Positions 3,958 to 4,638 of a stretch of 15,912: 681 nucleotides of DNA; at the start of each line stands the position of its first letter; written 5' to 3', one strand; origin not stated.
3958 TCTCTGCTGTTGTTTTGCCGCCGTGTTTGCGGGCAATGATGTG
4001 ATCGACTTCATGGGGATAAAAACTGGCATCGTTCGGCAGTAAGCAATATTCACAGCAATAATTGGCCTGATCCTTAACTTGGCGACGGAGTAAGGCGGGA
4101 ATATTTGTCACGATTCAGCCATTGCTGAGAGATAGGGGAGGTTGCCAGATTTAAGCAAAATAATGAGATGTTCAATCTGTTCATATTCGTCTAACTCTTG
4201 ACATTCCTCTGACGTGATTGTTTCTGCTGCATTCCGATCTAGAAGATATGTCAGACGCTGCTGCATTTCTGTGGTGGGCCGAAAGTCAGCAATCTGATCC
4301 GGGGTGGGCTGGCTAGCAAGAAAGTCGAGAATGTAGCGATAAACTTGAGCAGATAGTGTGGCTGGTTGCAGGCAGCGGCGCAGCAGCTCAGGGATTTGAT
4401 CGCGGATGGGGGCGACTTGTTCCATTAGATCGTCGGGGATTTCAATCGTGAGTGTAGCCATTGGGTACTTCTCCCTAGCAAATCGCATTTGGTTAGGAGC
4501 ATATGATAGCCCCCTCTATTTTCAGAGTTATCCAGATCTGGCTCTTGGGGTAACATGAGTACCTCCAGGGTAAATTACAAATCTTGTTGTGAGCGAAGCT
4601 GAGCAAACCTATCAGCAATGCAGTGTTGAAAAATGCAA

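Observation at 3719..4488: Translationally coupled acidic-protein/HNH-nuclease pair: candidate nuclease toxin-immunity or defence module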

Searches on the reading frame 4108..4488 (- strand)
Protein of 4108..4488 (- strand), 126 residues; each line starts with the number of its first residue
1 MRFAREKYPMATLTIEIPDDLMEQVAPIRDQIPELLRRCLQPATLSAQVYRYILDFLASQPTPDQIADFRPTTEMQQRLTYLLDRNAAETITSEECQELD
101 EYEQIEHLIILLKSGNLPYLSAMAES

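Call 3: search_protein_families(library=pfam, proteins=[window:4108-4488:-], max_evalue=1)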
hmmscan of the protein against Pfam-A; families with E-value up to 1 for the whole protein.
window:4108-4488:- (126 aa): 3 families
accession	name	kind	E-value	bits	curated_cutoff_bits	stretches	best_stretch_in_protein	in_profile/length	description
PF00667.26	FAD_binding_1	-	0.076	13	32.3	1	38-105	90-158/222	FAD binding domain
PF14165.11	YtzH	-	0.092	13.6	27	1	92-110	18-36/86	YtzH-like protein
PF09916.15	DUF2145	-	0.2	11.6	25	1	34-90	45-100/200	Uncharacterized protein conserved in bacteria (DUF2145)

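Call 4: search_protein_families(library=ncbifam, proteins=[window:4108-4488:-], max_evalue=1)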
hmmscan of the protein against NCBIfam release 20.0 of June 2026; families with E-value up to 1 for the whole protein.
window:4108-4488:- (126 aa): 0 families

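Call 5: search_protein_families(library=padloc, proteins=[window:4108-4488:-], max_evalue=1)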
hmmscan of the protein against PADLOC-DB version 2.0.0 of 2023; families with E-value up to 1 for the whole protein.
window:4108-4488:- (126 aa): 0 families

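Call 6: find_homologous_proteins(query=window:4111-4461:-)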
Query seq(117 aa) (117 aa): 238 proteins with E <= 0.001 among 243 candidates; the best 120 are listed.
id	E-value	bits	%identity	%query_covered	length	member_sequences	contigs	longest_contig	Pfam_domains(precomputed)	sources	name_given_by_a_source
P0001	4.7e-68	244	100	100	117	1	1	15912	-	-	-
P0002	5.4e-52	192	79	100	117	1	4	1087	-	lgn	-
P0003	2.9e-51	190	82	96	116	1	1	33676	-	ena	-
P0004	8.6e-51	188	78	100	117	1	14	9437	-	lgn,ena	-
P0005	1.5e-50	188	76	100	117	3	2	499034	-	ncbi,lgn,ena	-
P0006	9.4e-50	185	78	100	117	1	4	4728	-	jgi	jgi:hypothetical protein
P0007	2.8e-49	184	75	100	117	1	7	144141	-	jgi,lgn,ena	jgi:hypothetical protein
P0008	4.6e-49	183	76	100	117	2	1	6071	-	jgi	jgi:hypothetical protein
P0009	4.6e-49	183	74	100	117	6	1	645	-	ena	-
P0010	1.0e-48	182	74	100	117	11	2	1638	-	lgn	-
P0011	2.0e-48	181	74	100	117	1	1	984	-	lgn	-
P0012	2.0e-48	181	76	100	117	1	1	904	-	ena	-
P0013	3.0e-48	180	76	97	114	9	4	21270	-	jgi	jgi:hypothetical protein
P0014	6.2e-48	179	76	98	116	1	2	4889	-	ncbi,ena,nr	ncbi:MAG: hypothetical protein O2890_10475 [Cyanobacteria bacterium]|nr:hypothetical protein [Cyanob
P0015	6.6e-48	179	74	100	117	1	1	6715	-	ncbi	-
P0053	5.1e-44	167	69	100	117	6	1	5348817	-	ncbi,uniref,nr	ncbi:hypothetical protein [Leptodesmis sichuanensis]|uniref:hypothetical protein n=1 Tax=Leptodesmis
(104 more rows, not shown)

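Call 12: search_solved_structures(query=A1, max_evalue=10, show_alignments=2)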
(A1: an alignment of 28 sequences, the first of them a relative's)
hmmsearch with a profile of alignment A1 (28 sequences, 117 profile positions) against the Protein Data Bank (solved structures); distinct sequences matched with E-value up to 10: 4.
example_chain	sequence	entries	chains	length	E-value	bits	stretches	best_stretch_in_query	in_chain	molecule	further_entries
7xli_A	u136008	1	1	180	0.23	14.7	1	15-64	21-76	Iron-regulated surface determinant protein B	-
5vmm_E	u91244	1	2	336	0.64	13.3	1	15-64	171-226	Iron-regulated cell wall-anchored protein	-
7pcf_E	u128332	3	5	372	0.73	13.1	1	15-64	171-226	Iron-regulated surface determinant protein B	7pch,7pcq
8gy8_A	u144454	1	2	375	0.86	12.9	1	32-112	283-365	Putative translation initiation factor (IF-2 homolog)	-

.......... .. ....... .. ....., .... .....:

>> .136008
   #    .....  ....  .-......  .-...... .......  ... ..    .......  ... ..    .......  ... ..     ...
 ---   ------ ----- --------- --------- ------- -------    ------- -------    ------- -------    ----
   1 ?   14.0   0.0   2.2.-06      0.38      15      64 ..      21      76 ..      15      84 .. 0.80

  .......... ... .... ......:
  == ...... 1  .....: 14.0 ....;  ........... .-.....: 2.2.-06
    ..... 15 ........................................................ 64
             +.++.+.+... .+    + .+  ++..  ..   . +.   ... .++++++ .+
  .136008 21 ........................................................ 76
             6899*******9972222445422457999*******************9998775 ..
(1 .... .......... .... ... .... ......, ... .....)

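Call 16: predict_structure(alignment_id=A1)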
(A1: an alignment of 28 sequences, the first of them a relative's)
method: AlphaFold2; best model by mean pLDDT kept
length: 117 residues; sequences in the alignment: 28
mean_pLDDT: 68.1   pTM: 0.41
mean pLDDT of the five models: 68.1, 67.0, 60.9, 60.7, 55.5
residues with pLDDT >= 90: 1; 70-90: 52; 50-70: 55; < 50: 9
segments of 3 or more residues with pLDDT < 50: 114-117
pLDDT, mean of each block of 10 residues (from residue 1): 62 73 68 54 66 67 75 85 81 72 61 49
secondary structure, 60 per line:
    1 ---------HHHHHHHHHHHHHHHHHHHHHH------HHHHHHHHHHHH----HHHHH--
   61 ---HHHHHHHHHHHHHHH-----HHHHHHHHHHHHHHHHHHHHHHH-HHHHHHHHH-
elements in order: H10-31 H38-49 H54-58 H64-78 H84-106 H108-116

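Call 18: search_protein_representatives(alignment_id=A1)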
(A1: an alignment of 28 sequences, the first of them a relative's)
Query: 28 sequences, 117 profile positions. Proteins with E-value up to 0.001 (for the whole library): 1559; up to 1e-10: 381; up to 1e-30: 15. The best 150 are listed.
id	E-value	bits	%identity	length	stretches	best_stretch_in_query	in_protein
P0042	1.7e-50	186.1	-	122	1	1-114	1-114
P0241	9.7e-43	161.1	-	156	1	1-112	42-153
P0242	2.3e-41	156.7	-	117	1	1-112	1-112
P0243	2.2e-39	150.3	-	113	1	1-112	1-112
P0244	2.1e-38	147.1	-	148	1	1-115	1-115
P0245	1.1e-37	144.7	-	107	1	1-79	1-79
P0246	1.7e-37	144.2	-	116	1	1-109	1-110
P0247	2.7e-35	137.1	-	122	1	1-112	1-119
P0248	3.9e-35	136.6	-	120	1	1-112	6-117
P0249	5.3e-34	132.9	-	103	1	1-75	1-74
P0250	9.8e-34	132.0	-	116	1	1-115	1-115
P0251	6.3e-33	129.4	-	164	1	1-110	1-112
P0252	1.2e-31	125.4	-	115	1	1-113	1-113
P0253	2.5e-31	124.3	-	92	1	26-114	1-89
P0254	2.5e-31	124.3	-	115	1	1-112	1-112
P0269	1.4e-25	105.7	-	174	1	1-82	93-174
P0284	2.1e-22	95.5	-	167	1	1-112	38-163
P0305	1.6e-20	89.4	-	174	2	38-106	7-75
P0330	4.0e-19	84.9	-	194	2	42-107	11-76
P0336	8.3e-19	83.9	-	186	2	3-70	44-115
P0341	1.4e-18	83.2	-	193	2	36-106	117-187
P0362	3.3e-17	78.7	-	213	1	1-106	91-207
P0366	5.4e-17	78.0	-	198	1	3-113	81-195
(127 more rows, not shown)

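Call 19: fold_search(model_id=the predicted structure, library=pdb)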
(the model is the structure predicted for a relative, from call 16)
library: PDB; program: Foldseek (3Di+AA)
matches with E <= 10: 9; with E <= 0.001: 0
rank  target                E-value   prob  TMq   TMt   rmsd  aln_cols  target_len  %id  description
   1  2jvd_MODEL_1_A        1.8e+00  0.84  0.29  0.66   1.8        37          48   24  Solution NMR structure of the folded N-terminal fragment of UPF0291 protein ynzC from Bacillus subtilis. North (released 2007-10-02)
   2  6edt_M                3.5e+00  0.07  0.28  0.22  17.1       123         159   20  Mycobacterium tuberculosis RNAP open promoter complex with RbpA/CarD and AP3 promoter (released 2018-11-21)
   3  3bhp_A                4.0e+00  0.33  0.30  0.64   6.0        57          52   23  Crystal structure of UPF0291 protein ynzC from Bacillus subtilis at resolution 2.0 A. Northeast Structural Genomics Co (released 2007-12-11)
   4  3bhp_B                4.5e+00  0.30  0.30  0.68   5.5        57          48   24  Crystal structure of UPF0291 protein ynzC from Bacillus subtilis at resolution 2.0 A. Northeast Structural Genomics Co (released 2007-12-11)
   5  3bhp_C                5.1e+00  0.38  0.33  0.67   2.5        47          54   26  Crystal structure of UPF0291 protein ynzC from Bacillus subtilis at resolution 2.0 A. Northeast Structural Genomics Co (released 2007-12-11)
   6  4kmc                  5.8e+00  0.09  0.28  0.39   8.5        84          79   17  Structure analysis of M. Tuberculosis rRNA transcriptional regulator CarD and its interaction with T. Aquaticus RNA poly (released 2014-02-19)
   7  3qc1                  6.6e+00  0.06  0.30  0.21  15.2       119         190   10  Protein Phosphatase Subunit: Alpha4 (released 2011-03-30)
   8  9qvm_H                7.0e+00  0.05  0.26  0.07  16.3       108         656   20  Cryo-EM reconstruction of the NEDD1 anchor protein and CDK5RAP2 bound to the gamma-tubulin ring complex (released 2025-05-21)
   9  3tul_D                8.9e+00  0.04  0.28  0.27  19.6       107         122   13  Crystal structure of N-terminal region of Type III Secretion Major Translocator SipB (residues 82-226) (released 2012-02-15)

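Call 21: search_protein_families(library=pfam, alignment_id=A3, max_evalue=0.1)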
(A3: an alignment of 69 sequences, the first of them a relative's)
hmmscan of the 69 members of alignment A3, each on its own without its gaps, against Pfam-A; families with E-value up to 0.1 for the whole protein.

A. member 1, P0001 (117 aa): 2 families
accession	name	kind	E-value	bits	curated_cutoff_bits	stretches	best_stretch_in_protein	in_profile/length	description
PF00667.26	FAD_binding_1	-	0.066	13.2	32.3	1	29-96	90-158/222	FAD binding domain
PF14165.11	YtzH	-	0.073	13.9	27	0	83-101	18-36/86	YtzH-like protein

B. families by the number of members that match (of 69 scanned): 33 families (the first 25 are shown)
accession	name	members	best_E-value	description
PF24704.1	DUF7667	12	0.0021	Family of unknown function (DUF7667)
PF05979.17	DUF896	6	0.017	Bacterial protein of unknown function (DUF896)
PF09916.15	DUF2145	3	0.022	Uncharacterized protein conserved in bacteria (DUF2145)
PF10397.14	ADSL_C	1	0.0039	Adenylosuccinate lyase C-terminus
PF25780.1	TPR_IPO5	1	0.0081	IPO5-like, TPR repeats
PF13173.12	AAA_14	1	0.019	AAA domain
PF08066.17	PMC2NT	1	0.02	PMC2NT (NUC016) domain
PF21740.2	DUF6866_C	1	0.022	Family of unknown function (DUF6866) C-terminal domain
PF19034.5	RnlA-toxin_DBD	1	0.025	RNase LS, bacterial toxin DBD domain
PF19890.4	DUF6363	1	0.027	Domain of unknown function (DUF6363)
PF11427.14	HTH_Tnp_Tc3_1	1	0.03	Tc3 transposase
PF02413.22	Caudo_TAP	1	0.031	Caudovirales tail fibre assembly protein, lambda gpK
PF04415.17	DUF515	1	0.033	Protein of unknown function (DUF515)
PF08747.16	BrxB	1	0.039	BREX protein BrxB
PF00620.32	RhoGAP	1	0.04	RhoGAP domain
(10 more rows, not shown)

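Call 22: search_protein_families(library=ncbifam, alignment_id=A3, max_evalue=0.1)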
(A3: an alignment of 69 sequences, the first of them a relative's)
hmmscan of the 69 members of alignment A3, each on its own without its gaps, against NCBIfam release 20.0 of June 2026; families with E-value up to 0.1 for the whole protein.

A. member 1, P0001 (117 aa): 0 families

B. families by the number of members that match (of 69 scanned): 14 families
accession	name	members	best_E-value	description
NF011525.0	PRK14964.1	2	0.022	DNA polymerase III subunits gamma and tau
NF047464.1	FibnectbindLIC11051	1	0.0033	LIC_11051 family fibronectin-binding protein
TIGR01444.1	fkbM_fam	1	0.0092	FkbM family methyltransferase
NF002422.0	PRK01546.1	1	0.012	hypothetical protein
NF008995.0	PRK12338.1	1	0.016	hypothetical protein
NF010501.0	PRK13920.1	1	0.019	putative anti-sigmaE protein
NF050145.1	RiPP_RRE_HvfC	1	0.024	HvfC family RiPP maturation protein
NF052446.1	SCO5555_fam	1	0.03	SCO5555 family protein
NF004343.0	PRK05723.1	1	0.034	flavodoxin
TIGR00230.1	sfsA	1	0.062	DNA/RNA nuclease SfsA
NF006983.0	PRK09450.2-3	1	0.066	class I adenylate cyclase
NF005475.0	PRK07075.1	1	0.067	isochorismate lyase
TIGR02948.1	SigW_bacill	1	0.071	RNA polymerase sigma factor SigW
NF008221.0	PRK10992.1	1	0.077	iron-sulfur cluster repair protein YtfE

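Call 26: find_homologous_proteins(query=A4, max_evalue=0.001)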
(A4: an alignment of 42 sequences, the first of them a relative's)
Query A4 (42 sequences) (116 aa, profile of the alignment): 348 proteins with E <= 0.001 among 4583 candidates; the best 120 are listed.
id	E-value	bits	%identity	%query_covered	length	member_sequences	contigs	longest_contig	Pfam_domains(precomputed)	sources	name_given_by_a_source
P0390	9.0e-36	141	33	93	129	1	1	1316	-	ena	-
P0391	1.5e-35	140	37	93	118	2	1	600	-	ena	-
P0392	1.7e-35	140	37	93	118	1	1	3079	-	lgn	-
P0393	2.5e-35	139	33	88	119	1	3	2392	-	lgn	-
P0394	2.8e-35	139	33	94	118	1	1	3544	-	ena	-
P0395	2.9e-35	139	34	95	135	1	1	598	-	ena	-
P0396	3.0e-35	139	36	93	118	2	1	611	-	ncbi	-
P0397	3.2e-35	139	34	100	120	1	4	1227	-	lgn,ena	-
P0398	4.6e-35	138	37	93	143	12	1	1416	-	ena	-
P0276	5.2e-35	138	100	100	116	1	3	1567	-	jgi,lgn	jgi:hypothetical protein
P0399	6.2e-35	138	38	93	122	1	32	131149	-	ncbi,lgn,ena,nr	ncbi:MAG: hypothetical protein KJZ86_07235 [Caldilineaceae bacterium]|nr:hypothetical protein [Caldi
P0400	7.0e-35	138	37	95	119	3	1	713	-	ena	-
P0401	8.1e-35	138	39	97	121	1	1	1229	-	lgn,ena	-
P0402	1.4e-34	137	36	95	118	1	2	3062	-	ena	-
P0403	1.6e-34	137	33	99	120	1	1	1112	-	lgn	-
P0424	6.7e-34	135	36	98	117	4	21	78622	-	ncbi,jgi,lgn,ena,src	-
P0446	2.9e-33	133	34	93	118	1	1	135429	-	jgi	jgi:hypothetical protein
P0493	2.3e-32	130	36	98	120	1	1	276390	-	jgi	jgi:hypothetical protein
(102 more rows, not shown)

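Call 27: find_encoding_contigs(protein=P0399, flank=3000, max_places=2)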
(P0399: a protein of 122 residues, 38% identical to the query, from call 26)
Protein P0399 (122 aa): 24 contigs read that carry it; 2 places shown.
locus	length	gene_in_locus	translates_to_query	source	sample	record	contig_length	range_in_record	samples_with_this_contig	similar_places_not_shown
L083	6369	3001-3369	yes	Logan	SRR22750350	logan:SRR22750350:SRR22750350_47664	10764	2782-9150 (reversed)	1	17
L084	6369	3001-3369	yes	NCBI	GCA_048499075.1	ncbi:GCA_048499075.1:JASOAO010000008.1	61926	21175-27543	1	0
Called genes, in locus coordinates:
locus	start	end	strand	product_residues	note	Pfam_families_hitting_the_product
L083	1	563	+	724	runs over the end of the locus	?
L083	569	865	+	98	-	PF12441:CopG_antitoxin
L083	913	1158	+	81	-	PF04255:DUF433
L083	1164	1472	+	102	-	-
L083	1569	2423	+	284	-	PF00535:Glycos_transf_2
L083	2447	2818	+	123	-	PF05163:DinB, PF12867:DinB_2 (weak)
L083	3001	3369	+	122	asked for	-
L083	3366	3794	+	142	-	PF01844:HNH, PF14279:HNH_5 (weak)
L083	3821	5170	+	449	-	PF00069:Pkinase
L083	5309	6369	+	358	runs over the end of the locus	PF08239:SH3_3 (weak)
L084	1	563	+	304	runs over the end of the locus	PF00271:Helicase_C, PF19833:RecG_dom3_C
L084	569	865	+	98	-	PF12441:CopG_antitoxin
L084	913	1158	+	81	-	PF04255:DUF433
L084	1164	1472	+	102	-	-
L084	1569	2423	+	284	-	PF00535:Glycos_transf_2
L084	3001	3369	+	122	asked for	-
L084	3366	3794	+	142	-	PF01844:HNH, PF14279:HNH_5 (weak)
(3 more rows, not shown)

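Call 28: find_encoding_contigs(protein=P0446, flank=3000, max_places=2)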
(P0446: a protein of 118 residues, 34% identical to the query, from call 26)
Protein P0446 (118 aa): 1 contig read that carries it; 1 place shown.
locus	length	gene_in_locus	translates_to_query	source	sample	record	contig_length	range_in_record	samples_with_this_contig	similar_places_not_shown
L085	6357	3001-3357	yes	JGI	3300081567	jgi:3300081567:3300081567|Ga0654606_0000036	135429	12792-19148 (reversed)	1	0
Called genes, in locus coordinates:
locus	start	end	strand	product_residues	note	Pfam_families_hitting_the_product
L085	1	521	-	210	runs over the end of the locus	PF06206:CpeT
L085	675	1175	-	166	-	PF01471:PG_binding_1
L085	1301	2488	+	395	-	PF04422:FrhB_FdhB_N, PF04432:FrhB_FdhB_C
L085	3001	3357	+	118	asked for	-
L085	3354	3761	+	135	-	PF01844:HNH, PF14279:HNH_5 (weak)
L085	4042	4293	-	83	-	-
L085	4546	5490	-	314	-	PF00126:HTH_1, PF03466:LysR_substrate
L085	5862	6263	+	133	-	PF02469:Fasciclin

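Call 29: find_encoding_contigs(protein=P0493, flank=3000, max_places=2)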
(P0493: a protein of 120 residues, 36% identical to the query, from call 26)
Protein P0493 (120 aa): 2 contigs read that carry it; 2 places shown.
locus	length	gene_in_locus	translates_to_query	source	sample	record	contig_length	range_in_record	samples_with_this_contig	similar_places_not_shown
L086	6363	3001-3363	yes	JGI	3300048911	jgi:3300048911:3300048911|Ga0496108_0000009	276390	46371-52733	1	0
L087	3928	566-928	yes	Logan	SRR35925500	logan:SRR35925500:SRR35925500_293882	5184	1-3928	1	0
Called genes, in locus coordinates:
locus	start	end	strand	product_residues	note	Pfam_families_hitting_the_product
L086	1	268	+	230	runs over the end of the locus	PF00392:GntR, PF07729:FCD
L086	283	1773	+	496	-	PF00370:FGGY_N, PF02782:FGGY_C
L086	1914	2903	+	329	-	PF01261:AP_endonuc_2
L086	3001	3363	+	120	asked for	-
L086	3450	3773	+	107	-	PF01844:HNH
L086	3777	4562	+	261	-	PF00106:adh_short, PF08659:KR (weak), PF13561:adh_short_C2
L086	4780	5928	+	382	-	PF01261:AP_endonuc_2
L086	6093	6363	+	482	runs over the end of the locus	PF13231:PMT_2 (weak)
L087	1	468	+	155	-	?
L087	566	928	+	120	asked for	-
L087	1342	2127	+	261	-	PF00106:adh_short, PF08659:KR (weak), PF13561:adh_short_C2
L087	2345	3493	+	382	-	PF01261:AP_endonuc_2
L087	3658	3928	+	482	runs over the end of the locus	PF13231:PMT_2 (weak)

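Call 30: find_encoding_contigs(protein=P0424, flank=3000, max_places=2)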
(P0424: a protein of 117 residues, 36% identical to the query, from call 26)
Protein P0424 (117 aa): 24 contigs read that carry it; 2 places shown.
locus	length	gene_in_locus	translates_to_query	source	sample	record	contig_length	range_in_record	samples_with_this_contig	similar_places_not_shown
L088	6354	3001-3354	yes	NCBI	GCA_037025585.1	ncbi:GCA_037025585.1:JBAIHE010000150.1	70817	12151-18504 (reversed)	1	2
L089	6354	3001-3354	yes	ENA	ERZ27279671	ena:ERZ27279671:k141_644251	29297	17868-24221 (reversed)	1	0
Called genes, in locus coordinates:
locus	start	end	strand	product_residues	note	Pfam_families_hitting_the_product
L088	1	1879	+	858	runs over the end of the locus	PF13401:AAA_22, PF25872:HTH_77, PF13424:TPR_12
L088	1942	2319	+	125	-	PF07883:Cupin_2 (weak)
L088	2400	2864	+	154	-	PF07883:Cupin_2, PF02311:AraC_binding (weak)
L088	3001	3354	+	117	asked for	-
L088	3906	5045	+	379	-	PF00682:HMGL-like, PF22617:HCS_D2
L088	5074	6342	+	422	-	PF00330:Aconitase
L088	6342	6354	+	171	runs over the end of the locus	PF00694:Aconitase_C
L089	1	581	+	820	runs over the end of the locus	PF13401:AAA_22, PF25872:HTH_77, PF13424:TPR_12 (weak), PF00196:GerE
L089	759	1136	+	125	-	PF07883:Cupin_2 (weak)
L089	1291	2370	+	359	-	PF01609:DDE_Tnp_1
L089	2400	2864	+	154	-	PF07883:Cupin_2, PF02311:AraC_binding (weak)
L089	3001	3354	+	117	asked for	-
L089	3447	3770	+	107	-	PF01844:HNH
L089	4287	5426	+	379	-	PF00682:HMGL-like, PF22617:HCS_D2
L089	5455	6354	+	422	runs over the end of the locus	PF00330:Aconitase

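Call 64: search_protein_families(library=pfam, proteins=[P0362, P0366, P0336, P0341, P0330, P0305, P0284, P0269, P0251, P0244], max_evalue=0.01)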
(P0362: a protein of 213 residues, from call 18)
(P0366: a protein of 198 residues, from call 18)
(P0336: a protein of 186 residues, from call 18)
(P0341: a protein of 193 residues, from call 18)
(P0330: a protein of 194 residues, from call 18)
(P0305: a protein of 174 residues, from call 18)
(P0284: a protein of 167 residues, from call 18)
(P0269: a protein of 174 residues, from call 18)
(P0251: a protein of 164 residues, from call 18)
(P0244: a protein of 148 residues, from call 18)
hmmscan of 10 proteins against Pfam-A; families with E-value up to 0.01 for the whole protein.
P0362 (213 aa): 0 families

P0366 (198 aa): 0 families

P0336 (186 aa): 0 families

P0341 (193 aa): 0 families

P0330 (194 aa): 0 families

P0305 (174 aa): 1 family
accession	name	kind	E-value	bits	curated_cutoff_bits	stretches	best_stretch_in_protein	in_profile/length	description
PF23720.1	DUF7161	-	0.004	17.5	27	0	103-126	14-37/72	Family of unknown function (DUF7161)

P0284 (167 aa): 0 families

P0269 (174 aa): 0 families

P0251 (164 aa): 0 families

P0244 (148 aa): 0 families

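Call 70: search_dna_similar(query=window:4111-4461:-, collection=plasmids, mode=protein, max_evalue=0.001, max_rows=25)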
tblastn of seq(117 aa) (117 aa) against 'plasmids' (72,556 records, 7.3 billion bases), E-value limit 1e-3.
Records with a match: 19; places in all: 20; records where one place covers at least 80% of the query: 18.
Best place of each record, by identity: <60% 19.
By first word of the organism name: Nostoc 5; Synechocystis 2; Tolypothrix 2; Gloeothece 2; Pseudanabaena 2; Calothrix 2; Geminocystis 1; Aulosira 1; Anabaena 1; Nodularia 1.
By predicted mobility (MOB-suite, as given by PLSDB): non-mobilizable 8; mobilizable 6; conjugative 5.
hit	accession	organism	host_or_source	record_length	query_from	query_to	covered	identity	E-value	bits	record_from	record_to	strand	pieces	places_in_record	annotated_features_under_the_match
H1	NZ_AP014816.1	Geminocystis sp. NIES-3708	-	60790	1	113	97%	56.6%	8e-35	132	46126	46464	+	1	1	hypothetical protein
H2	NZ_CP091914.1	Nostoc sp. UHCC 0870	cell culture,Brackish water, ...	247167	1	115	98%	48.7%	7e-31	121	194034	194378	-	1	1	hypothetical protein | HNH endonuclease signature motif containing protein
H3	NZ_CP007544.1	Synechocystis sp. PCC 6714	-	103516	1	113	97%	49.2%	2e-26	108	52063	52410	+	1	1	hypothetical protein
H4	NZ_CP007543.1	Synechocystis sp. PCC 6714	-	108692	1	111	95%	50.0%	2e-26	108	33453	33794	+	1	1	hypothetical protein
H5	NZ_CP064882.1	Tolypothrix sp. PCC 7601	Fresh water sample,Fresh water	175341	1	105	90%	42.0%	9e-20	90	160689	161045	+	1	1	hypothetical protein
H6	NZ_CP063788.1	Tolypothrix sp. PCC 7712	Soil sample,soil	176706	1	105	90%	42.0%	9e-20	90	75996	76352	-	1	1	hypothetical protein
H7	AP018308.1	Aulosira laxa NIES-50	-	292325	1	105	90%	42.0%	4e-19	88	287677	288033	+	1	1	hypothetical protein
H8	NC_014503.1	Gloeothece verrucosa PCC 7822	fresh water in rice field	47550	1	115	98%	38.2%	3e-17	82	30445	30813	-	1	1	hypothetical protein | HNH endonuclease signature motif containing protein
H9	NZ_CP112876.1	Pseudanabaena galeata CCNP1313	-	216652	4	105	87%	42.5%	2e-16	81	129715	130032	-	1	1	hypothetical protein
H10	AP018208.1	Calothrix brevissima NIES-22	-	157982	1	105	90%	41.2%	2e-19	89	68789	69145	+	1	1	hypothetical protein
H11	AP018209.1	Calothrix brevissima NIES-22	-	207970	5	105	86%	40.9%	5e-18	85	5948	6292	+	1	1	hypothetical protein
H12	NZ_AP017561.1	Pseudanabaena sp. ABRG5-3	-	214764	4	105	87%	39.6%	4e-14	74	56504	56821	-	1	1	hypothetical protein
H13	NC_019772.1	Anabaena cylindrica PCC 7122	water, most likely pond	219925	1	104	89%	38.1%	9e-12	67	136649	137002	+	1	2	hypothetical protein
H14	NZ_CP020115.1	Nodularia spumigena UHCC 0039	DNA sample,Gulf of Finland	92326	1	104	89%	37.3%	5e-14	74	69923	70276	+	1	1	hypothetical protein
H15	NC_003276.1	Nostoc sp. PCC 7120 = FACHB-418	-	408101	1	105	90%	33.3%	6e-12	67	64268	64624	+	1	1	hypothetical protein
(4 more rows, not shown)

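Call 71: search_dna_similar(query=window:4111-4461:-, collection=phages, mode=protein, max_evalue=0.001, max_rows=10)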
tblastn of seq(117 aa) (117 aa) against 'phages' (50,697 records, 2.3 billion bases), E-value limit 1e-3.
No match.
